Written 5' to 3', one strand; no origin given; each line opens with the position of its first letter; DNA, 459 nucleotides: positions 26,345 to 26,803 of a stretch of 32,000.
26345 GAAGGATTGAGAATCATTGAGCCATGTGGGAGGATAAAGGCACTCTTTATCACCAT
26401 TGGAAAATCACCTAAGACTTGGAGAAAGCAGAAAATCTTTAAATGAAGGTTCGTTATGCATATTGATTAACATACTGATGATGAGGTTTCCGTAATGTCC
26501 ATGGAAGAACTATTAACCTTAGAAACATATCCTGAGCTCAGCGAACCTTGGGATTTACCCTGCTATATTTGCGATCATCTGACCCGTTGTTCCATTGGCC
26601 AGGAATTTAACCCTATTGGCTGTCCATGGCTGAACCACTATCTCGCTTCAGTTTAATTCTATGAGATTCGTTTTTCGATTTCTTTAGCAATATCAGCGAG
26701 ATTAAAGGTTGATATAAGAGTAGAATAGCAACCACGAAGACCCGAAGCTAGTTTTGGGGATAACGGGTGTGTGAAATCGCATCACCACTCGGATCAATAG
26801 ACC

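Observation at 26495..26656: Stand-alone mini-protein made only of the RNA Pol III C34/RPC39 and TFE-beta-type Fe-S domain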

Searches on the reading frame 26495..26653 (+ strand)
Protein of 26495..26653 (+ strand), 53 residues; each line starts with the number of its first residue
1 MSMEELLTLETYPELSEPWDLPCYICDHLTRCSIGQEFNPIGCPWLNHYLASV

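Call 3: search_protein_families(library=pfam, proteins=[window:26495-26653:+], max_evalue=10)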
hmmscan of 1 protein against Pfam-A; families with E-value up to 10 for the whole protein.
window:26495-26653:+ (53 aa): 0 families

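Call 4: search_protein_families(library=ncbifam, proteins=[window:26495-26653:+], max_evalue=10)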
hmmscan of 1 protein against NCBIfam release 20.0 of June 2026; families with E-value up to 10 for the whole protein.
window:26495-26653:+ (53 aa): 0 families

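Call 6: find_homologous_proteins(query=window:26495-26653:+, max_evalue=0.01)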
Query window:26495-26653:+ (53 aa): 10 proteins with E <= 0.01 among 10 candidates. Only proteins of 29 to 93 residues were searched: fused or split forms outside these lengths cannot appear, so this answer is no evidence that the protein stands alone or is whole; lengths 'longer' or 'shorter' looks for them.
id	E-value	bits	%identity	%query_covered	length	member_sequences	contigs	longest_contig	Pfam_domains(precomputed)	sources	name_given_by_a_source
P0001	2.2e-31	124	100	100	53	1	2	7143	-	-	-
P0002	6.6e-25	103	83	98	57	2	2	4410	-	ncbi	ncbi:MAG: hypothetical protein ACFFAJ_17650 [Candidatus Hodarchaeota archaeon]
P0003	2.3e-24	102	80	96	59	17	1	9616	-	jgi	jgi:hypothetical protein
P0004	1.1e-23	99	80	96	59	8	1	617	-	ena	-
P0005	1.3e-23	99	78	96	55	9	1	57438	-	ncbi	ncbi:MAG: hypothetical protein ACW98I_07860 [Candidatus Hodarchaeales archaeon]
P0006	2.1e-23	99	78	96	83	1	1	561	-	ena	-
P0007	2.5e-23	98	78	96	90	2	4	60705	-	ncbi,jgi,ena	ncbi:MAG: hypothetical protein ACW97Z_12740 [Candidatus Hodarchaeales archaeon]|jgi:hypothetical pro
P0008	1.1e-22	96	80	96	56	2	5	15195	-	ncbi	ncbi:MAG: hypothetical protein ACFFB2_19615 [Promethearchaeota archaeon]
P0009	2.9e-22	95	73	96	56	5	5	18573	-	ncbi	ncbi:MAG: hypothetical protein ACXACP_07680 [Candidatus Hodarchaeales archaeon]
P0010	2.5e-21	92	73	96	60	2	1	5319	-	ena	-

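Call 13: search_solved_structures(query=A1, max_evalue=10, show_alignments=5)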
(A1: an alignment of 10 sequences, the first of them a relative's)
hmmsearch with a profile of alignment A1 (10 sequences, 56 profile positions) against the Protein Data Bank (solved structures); distinct sequences matched with E-value up to 10: 5.
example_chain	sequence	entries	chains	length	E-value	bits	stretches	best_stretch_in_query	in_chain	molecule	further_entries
2iyb_E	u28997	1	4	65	0.023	18.1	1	12-41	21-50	TESTIN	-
2xqn_T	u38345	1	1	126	0.15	15.4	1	12-41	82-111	TESTIN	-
6ir0_A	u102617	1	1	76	0.42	14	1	2-33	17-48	Probable E3 ubiquitin-protein ligase DTX2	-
5n4l_A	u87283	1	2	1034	1.3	12.4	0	8-30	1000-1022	Ceruloplasmin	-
5n0k_A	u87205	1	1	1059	1.4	12.3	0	8-30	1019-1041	Ceruloplasmin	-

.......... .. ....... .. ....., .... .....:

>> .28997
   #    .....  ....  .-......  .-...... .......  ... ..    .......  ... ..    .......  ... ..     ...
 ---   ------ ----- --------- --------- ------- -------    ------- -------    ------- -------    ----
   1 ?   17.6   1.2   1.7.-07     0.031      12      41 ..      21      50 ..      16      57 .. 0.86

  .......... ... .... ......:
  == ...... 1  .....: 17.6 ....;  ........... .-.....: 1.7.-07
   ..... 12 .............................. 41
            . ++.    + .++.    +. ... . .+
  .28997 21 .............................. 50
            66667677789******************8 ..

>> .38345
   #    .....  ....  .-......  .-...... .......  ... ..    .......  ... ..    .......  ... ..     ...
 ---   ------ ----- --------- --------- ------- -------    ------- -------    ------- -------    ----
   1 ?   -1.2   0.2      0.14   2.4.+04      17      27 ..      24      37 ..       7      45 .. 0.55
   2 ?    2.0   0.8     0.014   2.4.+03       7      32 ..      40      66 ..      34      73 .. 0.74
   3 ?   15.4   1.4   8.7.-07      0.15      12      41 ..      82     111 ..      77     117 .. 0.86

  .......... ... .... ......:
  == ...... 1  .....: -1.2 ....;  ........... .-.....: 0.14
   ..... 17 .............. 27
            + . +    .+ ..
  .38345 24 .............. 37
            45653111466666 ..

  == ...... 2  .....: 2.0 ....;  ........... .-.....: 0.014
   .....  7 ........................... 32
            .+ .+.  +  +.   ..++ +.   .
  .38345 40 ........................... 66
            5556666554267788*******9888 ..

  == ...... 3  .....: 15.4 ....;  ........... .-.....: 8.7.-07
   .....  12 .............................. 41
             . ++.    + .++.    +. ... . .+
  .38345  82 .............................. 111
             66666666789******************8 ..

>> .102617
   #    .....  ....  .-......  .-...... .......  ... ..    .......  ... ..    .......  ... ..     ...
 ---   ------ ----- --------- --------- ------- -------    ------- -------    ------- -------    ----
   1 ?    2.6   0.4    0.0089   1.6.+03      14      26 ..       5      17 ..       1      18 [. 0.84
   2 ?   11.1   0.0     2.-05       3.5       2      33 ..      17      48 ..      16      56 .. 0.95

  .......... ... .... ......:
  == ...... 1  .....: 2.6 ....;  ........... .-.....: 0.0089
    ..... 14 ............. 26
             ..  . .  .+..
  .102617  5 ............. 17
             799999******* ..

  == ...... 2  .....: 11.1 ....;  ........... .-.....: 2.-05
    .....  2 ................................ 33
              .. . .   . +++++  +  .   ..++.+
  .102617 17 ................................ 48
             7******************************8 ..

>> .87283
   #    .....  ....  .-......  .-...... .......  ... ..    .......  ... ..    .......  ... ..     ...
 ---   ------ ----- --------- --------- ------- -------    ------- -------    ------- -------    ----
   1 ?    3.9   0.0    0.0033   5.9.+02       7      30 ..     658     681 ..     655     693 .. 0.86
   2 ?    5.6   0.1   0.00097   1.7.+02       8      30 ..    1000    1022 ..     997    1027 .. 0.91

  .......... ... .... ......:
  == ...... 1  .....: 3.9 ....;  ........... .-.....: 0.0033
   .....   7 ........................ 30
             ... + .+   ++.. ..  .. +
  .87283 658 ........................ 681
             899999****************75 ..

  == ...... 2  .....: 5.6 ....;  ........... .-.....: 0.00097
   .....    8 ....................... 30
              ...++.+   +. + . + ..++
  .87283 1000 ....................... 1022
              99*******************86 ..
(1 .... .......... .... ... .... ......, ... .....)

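Call 15: find_encoding_contigs(protein=P0005, flank=6000, max_places=4)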
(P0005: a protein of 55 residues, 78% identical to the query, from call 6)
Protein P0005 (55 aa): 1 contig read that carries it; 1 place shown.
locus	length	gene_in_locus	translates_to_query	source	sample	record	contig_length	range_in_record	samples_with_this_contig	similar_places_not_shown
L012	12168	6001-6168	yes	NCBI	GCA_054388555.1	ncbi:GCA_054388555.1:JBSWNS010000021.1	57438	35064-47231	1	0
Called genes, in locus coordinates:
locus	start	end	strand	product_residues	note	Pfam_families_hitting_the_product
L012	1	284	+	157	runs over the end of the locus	-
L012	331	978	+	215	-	PF02607:B12-binding_2, PF02310:B12-binding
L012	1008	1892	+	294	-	PF02574:S-methyl_trans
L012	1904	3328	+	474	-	PF06253:MTTB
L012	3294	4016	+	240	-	PF02965:Met_synt_B12 (weak)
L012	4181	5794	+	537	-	PF00890:FAD_binding_2, PF02910:Succ_DH_flav_C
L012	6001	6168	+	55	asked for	-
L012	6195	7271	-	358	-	PF00248:Aldo_ket_red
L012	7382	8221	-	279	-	PF01061:ABC2_membrane, PF12698:ABC2_membrane_3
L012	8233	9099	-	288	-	PF12698:ABC2_membrane_3 (weak)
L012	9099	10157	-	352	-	PF13732:DrrA1-3_C (faint), PF02463:SMC_N (faint), PF13555:AAA_29 (faint), PF00005:ABC_tran, PF13304:AAA_21 (faint)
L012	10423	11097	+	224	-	PF01712:dNK, PF02223:Thymidylate_kin (faint)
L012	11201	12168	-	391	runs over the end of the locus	PF00108:Thiolase_N, PF02803:Thiolase_C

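Call 16: find_encoding_contigs(protein=P0009, flank=6000, max_places=4)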
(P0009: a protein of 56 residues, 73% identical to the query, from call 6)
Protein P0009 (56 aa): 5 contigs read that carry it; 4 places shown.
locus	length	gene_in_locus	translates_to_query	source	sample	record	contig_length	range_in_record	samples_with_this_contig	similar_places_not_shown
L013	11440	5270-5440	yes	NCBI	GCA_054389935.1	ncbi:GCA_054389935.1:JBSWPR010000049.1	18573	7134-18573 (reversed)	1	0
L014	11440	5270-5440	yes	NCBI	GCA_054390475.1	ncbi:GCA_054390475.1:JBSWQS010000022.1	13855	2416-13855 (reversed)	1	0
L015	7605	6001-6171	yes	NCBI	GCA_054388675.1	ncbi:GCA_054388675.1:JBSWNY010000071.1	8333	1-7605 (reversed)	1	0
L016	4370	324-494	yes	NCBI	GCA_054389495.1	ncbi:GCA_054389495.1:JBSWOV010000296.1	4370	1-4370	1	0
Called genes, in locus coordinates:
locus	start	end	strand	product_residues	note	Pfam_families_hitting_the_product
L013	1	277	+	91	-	?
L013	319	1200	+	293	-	PF02574:S-methyl_trans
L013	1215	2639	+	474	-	PF06253:MTTB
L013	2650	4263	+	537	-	PF00890:FAD_binding_2, PF02910:Succ_DH_flav_C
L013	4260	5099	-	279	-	PF02900:LigB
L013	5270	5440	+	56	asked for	-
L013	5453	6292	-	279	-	PF01061:ABC2_membrane, PF12698:ABC2_membrane_3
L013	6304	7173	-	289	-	PF01061:ABC2_membrane (weak)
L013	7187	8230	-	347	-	PF02463:SMC_N (faint), PF00005:ABC_tran, PF13304:AAA_21 (faint)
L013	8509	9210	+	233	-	PF01712:dNK, PF02223:Thymidylate_kin (faint), PF13238:AAA_18 (weak), PF13671:AAA_33 (weak)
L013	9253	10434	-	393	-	PF00108:Thiolase_N, PF02803:Thiolase_C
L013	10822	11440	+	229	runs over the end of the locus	PF00025:Arf, PF00071:Ras, PF08477:Roc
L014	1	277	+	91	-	?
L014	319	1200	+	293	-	PF02574:S-methyl_trans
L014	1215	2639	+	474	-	PF06253:MTTB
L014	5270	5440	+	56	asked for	-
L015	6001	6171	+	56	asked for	-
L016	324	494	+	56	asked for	-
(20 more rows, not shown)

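Call 17: search_protein_representatives(alignment_id=A1)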
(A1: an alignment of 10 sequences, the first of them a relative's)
Query: 10 sequences, 56 profile positions. Proteins with E-value up to 0.001 (for the whole library): 23; up to 1e-10: 2; up to 1e-30: 1. The best 23 are listed.
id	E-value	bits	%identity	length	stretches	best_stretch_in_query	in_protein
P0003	3.0e-35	136.2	-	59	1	1-55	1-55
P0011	8.2e-13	64.4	-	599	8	8-30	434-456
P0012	8.0e-09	51.6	-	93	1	8-54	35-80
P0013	1.5e-08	50.8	-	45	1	1-31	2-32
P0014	1.8e-08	50.5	-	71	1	18-52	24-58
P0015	6.2e-08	48.7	-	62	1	11-55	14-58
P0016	3.5e-07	46.4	-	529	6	6-36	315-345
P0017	3.5e-07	46.4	-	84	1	7-51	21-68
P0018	3.7e-07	46.3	-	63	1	20-55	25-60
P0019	4.4e-07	46.0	-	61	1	20-55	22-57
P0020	6.0e-07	45.6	-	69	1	16-50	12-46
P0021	1.8e-06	44.1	-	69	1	7-55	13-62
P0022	5.0e-06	42.7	-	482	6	8-28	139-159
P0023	3.9e-05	39.8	-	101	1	8-51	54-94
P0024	4.1e-05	39.7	-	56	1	17-51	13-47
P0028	4.9e-04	36.3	-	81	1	20-55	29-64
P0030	5.7e-04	36.1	-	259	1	18-55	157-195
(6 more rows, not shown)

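Call 22: search_protein_families(library=pfam, proteins=[P0023, P0030, P0012, P0017, P0021, P0015, P0014, P0028], max_evalue=10)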
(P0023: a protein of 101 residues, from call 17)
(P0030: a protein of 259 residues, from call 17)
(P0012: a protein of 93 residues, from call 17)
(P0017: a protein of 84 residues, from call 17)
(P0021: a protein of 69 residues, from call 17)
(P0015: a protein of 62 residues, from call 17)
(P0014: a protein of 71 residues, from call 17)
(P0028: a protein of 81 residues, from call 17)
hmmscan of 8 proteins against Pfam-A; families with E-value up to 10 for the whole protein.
P0023 (101 aa): 14 families
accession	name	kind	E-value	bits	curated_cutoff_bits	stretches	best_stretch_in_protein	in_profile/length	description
PF13545.12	HTH_Crp_2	-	1.1e-05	25.7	27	1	3-41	21-61/70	Crp-like helix-turn-helix domain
PF01047.28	MarR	-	3.7e-05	24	24.6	1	4-36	17-49/59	MarR family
PF13412.12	HTH_24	-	0.00017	21.5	21.9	1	5-35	18-48/48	Winged helix-turn-helix DNA-binding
PF12802.13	MarR_2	-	0.0042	17.7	27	1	4-36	18-52/61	MarR family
PF08279.18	HTH_11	-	0.025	14.9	25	1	2-32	13-43/55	HTH domain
PF05158.18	RNA_pol_Rpc34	-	0.031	14.1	28.4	1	10-93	248-331/332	RNA polymerase Rpc34 subunit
PF13384.12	HTH_23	-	0.037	14.3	24.6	1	6-32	19-45/50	Homeodomain-like domain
PF00392.27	GntR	-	0.08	13.1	27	1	5-36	24-56/64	Bacterial regulatory proteins, gntR family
PF10494.15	Stk19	-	0.1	12.5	27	1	7-45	35-73/278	Inactive serine-threonine protein kinase 19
PF24409.1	wHTH-PRTase_assc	-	0.16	12.4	27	1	8-66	15-79/83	wHTH-PRTase associated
PF02082.26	Rrf2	-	0.18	12.4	30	1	4-35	23-54/132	Iron-dependent Transcriptional regulator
PF01399.33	PCI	-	0.19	12.4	22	1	5-35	40-70/84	PCI domain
PF01978.25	TrmB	-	0.19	12.1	25.6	1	8-40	26-58/68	Sugar-specific transcriptional regulator TrmB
PF14394.12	DUF4423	-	0.27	11.5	30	1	9-39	41-71/165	Domain of unknown function (DUF4423)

P0030 (259 aa): 4 families
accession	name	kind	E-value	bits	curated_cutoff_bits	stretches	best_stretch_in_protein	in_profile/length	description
PF05158.18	RNA_pol_Rpc34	-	0.0024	17.8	28.4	1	155-191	297-332/332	RNA polymerase Rpc34 subunit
PF08784.17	RPA_C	-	0.064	14.4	22.6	1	26-113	16-95/106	Replication protein A C terminal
PF13412.12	HTH_24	-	0.19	11.7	21.9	1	72-114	4-44/48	Winged helix-turn-helix DNA-binding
PF07382.16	HC2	-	0.25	11.8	40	2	213-256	6-49/194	Histone H1-like nucleoprotein HC2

P0012 (93 aa): 0 families

P0017 (84 aa): 3 families
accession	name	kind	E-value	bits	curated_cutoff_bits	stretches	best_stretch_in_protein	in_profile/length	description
PF05158.18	RNA_pol_Rpc34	-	7.3e-05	22.8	28.4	1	12-68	276-332/332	RNA polymerase Rpc34 subunit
PF23744.1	ARM_LRRK2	-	0.0087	14.8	26.2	1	7-74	113-179/638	LRRK2 ARM repeat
PF22543.2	Rieske_4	-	0.16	12.7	28.4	1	33-75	53-102/119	Soluble Rieske-type ferredoxin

P0021 (69 aa): 1 family
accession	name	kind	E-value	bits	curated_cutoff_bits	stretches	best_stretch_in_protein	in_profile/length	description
PF05158.18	RNA_pol_Rpc34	-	0.00018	21.5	28.4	1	19-57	293-331/332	RNA polymerase Rpc34 subunit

P0015 (62 aa): 0 families

P0014 (71 aa): 1 family
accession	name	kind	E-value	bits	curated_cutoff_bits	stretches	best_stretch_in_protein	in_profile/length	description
PF05158.18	RNA_pol_Rpc34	-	0.21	11.4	28.4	1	11-56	286-331/332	RNA polymerase Rpc34 subunit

P0028 (81 aa): 1 family
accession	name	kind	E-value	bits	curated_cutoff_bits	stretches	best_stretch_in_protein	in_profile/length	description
PF05158.18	RNA_pol_Rpc34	-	0.014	15.3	28.4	1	15-60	287-332/332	RNA polymerase Rpc34 subunit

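Call 24: search_solved_structures(query=A2, max_evalue=10, show_alignments=4)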
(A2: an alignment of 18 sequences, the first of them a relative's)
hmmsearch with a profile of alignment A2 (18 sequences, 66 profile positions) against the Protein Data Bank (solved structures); distinct sequences matched with E-value up to 10: 9.
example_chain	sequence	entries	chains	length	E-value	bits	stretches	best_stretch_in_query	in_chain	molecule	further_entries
7a6h_P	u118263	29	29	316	1.7e-05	27.6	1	23-54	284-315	DNA-directed RNA polymerase III subunit RPC6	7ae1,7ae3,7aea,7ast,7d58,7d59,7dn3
2iyb_E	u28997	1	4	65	0.079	15.9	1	17-45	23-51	TESTIN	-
2xqn_T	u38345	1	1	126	0.2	14.6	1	17-45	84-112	TESTIN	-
2ozl_A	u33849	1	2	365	0.9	12.5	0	17-31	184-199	Pyruvate dehydrogenase E1 component alpha subunit, somatic form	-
6cer_A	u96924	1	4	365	0.9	12.5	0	17-31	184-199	Pyruvate dehydrogenase E1 component subunit alpha, somatic form, mitochondrial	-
1ni4_A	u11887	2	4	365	0.9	12.5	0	17-31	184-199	Pyruvate dehydrogenase E1 component: Alpha subunit | Pyruvate dehydrogenase E1 component subunit alpha, somatic form, mitochondrial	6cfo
3exe_A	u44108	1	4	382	1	12.3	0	17-31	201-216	Pyruvate dehydrogenase E1 component subunit alpha, somatic form, mitochondrial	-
3exi_A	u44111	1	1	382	1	12.3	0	17-31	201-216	Pyruvate dehydrogenase E1 component subunit alpha, somatic form, mitochondrial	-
3exf_A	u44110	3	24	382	1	12.3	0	17-31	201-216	Pyruvate dehydrogenase E1 component subunit alpha, somatic form, mitochondrial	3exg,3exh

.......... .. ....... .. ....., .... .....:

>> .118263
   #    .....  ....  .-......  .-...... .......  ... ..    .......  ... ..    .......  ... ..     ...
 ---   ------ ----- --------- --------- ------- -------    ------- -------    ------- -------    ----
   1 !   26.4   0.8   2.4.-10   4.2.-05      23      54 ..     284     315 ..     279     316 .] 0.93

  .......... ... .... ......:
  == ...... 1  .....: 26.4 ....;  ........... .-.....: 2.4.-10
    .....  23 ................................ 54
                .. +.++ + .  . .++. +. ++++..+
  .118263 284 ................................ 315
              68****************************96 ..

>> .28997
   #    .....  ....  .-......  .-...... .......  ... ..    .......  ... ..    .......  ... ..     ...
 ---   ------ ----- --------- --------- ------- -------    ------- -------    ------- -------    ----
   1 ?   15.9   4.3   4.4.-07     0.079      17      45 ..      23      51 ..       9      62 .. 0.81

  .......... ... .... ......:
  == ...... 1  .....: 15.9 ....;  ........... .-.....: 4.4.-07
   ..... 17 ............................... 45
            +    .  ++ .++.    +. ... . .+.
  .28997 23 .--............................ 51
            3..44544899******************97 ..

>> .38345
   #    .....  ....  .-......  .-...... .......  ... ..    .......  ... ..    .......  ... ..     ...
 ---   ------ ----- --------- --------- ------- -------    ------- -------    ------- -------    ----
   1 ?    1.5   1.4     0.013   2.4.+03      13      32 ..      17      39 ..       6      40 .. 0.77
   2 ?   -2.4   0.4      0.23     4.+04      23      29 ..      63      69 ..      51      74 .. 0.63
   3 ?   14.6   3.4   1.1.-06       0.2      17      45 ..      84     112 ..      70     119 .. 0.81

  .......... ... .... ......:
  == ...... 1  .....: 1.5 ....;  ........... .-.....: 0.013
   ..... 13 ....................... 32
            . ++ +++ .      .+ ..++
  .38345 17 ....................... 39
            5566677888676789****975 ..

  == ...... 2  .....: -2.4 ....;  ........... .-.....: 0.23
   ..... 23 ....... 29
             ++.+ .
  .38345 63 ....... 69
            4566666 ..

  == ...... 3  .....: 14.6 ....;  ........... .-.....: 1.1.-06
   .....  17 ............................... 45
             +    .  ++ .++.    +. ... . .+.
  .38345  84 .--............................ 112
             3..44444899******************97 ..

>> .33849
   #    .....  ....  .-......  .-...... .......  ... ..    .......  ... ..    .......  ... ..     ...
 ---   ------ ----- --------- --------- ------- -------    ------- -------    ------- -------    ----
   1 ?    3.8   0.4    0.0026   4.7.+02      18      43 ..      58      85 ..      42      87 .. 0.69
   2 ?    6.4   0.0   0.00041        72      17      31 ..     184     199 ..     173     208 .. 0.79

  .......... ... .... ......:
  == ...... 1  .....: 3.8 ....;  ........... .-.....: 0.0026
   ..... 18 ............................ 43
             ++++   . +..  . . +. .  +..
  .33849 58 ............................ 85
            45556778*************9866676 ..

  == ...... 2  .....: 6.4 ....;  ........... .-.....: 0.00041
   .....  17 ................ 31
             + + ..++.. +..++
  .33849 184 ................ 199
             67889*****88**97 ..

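Call 25: find_homologous_proteins(query=A2, lengths=longer, max_evalue=0.01)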
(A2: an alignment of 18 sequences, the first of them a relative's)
Query A2 (18 sequences): the 8000 candidates sharing most words with the query were scored; none scored E <= 0.01. Only proteins of 178 to 2000 residues were searched; long proteins share words by chance and can crowd out relatives, so finding none is weak evidence.

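Call 51: predict_structure(alignment_id=A2)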
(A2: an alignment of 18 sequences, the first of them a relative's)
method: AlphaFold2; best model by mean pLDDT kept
length: 53 residues; sequences in the alignment: 18
mean_pLDDT: 58.0   pTM: 0.26
mean pLDDT of the five models: 58.0, 56.1, 55.7, 54.3, 54.2
residues with pLDDT >= 90: 0; 70-90: 0; 50-70: 48; < 50: 5
segments of 3 or more residues with pLDDT < 50: 1-5
pLDDT, mean of each block of 10 residues (from residue 1): 52 61 58 58 61 59
secondary structure, 60 per line:
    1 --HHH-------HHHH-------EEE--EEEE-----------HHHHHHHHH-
elements in order: H13-16 E24-26 E29-32 H44-52

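Call 54: list_cluster_members(proteins=[P0012, P0014, P0015, P0018, P0019, P0020, P0024, P0028, P0023, P0030])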
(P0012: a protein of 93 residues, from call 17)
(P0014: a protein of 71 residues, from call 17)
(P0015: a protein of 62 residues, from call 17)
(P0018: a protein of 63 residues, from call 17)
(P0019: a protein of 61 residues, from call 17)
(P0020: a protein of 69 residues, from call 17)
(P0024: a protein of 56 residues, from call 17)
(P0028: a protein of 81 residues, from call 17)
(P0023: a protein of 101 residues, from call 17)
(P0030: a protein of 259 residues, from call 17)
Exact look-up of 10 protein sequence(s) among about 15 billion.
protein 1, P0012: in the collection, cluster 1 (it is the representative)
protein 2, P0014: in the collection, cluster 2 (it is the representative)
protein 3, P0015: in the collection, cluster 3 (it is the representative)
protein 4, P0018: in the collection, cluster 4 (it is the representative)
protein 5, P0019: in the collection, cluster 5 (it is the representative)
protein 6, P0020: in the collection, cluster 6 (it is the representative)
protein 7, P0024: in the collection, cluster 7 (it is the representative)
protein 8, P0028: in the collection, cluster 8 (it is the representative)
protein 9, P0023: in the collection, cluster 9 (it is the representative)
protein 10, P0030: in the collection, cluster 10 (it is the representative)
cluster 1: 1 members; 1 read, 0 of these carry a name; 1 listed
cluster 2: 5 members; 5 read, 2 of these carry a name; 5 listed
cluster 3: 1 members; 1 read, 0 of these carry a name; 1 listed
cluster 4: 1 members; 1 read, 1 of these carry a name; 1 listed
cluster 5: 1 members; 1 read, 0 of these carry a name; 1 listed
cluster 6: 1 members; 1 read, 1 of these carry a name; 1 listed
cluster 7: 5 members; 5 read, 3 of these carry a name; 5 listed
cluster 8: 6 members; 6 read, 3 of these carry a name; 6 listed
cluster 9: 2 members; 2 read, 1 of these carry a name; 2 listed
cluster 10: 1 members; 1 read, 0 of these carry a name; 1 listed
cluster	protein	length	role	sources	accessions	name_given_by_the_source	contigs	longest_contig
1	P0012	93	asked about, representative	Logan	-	-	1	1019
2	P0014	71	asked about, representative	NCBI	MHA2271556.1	MAG: hypothetical protein ACXACI_06820 [Candidatus Hodarchaeales archaeon]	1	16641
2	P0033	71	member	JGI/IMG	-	hypothetical protein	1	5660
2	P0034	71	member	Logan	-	-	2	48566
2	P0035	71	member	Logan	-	-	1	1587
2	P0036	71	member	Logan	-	-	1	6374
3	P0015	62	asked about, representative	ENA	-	-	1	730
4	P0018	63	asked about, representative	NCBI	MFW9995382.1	MAG: hypothetical protein ACFFD4_25320 [Candidatus Odinarchaeota archaeon]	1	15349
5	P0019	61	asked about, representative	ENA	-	-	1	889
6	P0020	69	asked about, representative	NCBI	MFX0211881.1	MAG: hypothetical protein ACFFDT_38250 [Candidatus Hodarchaeota archaeon]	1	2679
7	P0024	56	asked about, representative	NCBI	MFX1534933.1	MAG: hypothetical protein ACFFDI_11975 [Promethearchaeota archaeon]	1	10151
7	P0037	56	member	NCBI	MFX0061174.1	MAG: hypothetical protein ACFFC7_03230 [Candidatus Hermodarchaeota archaeon]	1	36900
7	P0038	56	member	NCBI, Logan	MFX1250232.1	MAG: hypothetical protein ACFFCZ_01280 [Promethearchaeota archaeon]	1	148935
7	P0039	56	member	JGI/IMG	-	-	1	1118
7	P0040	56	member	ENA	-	-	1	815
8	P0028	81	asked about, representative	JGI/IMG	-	hypothetical protein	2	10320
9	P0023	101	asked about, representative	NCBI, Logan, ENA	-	-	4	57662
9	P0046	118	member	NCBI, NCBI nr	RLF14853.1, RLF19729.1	MAG: hypothetical protein DRJ66_05300 [Thermoprotei archaeon]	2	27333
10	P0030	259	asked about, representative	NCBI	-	-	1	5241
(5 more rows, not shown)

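Call 58: find_homologous_proteins(query=P0046, max_evalue=0.001)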
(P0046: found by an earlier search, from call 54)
Query P0046 (118 aa): 2 proteins with E <= 0.001 among 19 candidates. Only proteins of 64 to 207 residues were searched: fused or split forms outside these lengths cannot appear, so this answer is no evidence that the protein stands alone or is whole; lengths 'longer' or 'shorter' looks for them.
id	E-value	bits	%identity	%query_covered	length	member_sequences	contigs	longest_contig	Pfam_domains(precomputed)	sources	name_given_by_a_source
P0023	6.9e-62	224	100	86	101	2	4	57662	PF13545.13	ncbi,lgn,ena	-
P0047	3.2e-48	180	72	98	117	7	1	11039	PF01047.29,PF13412.13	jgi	-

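Call 59: find_related_loci(query=P0046, collection=genome_contigs, flank=1500)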
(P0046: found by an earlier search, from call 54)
Query P0046 (118 aa) in genome_contigs; peptide patterns used: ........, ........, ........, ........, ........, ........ (x = any residue, [..] = any of these).
187 stretches matched a pattern; 2 encode a relative of the query (tblastn E <= 1e-3); 2 distinct loci.
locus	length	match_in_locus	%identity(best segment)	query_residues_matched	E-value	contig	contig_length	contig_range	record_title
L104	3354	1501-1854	99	1-118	1e-78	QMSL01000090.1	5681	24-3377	MAG: Thermoprotei archaeon isolate B3_G16 B3_Guay16_scaffold_15004, whole genome shotgun sequence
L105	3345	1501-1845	72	1-116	1e-54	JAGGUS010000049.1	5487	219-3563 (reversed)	MAG: Thermoprotei archaeon isolate AUK080 PB_MBMC_034_c_000000000219, whole genome shotgun sequence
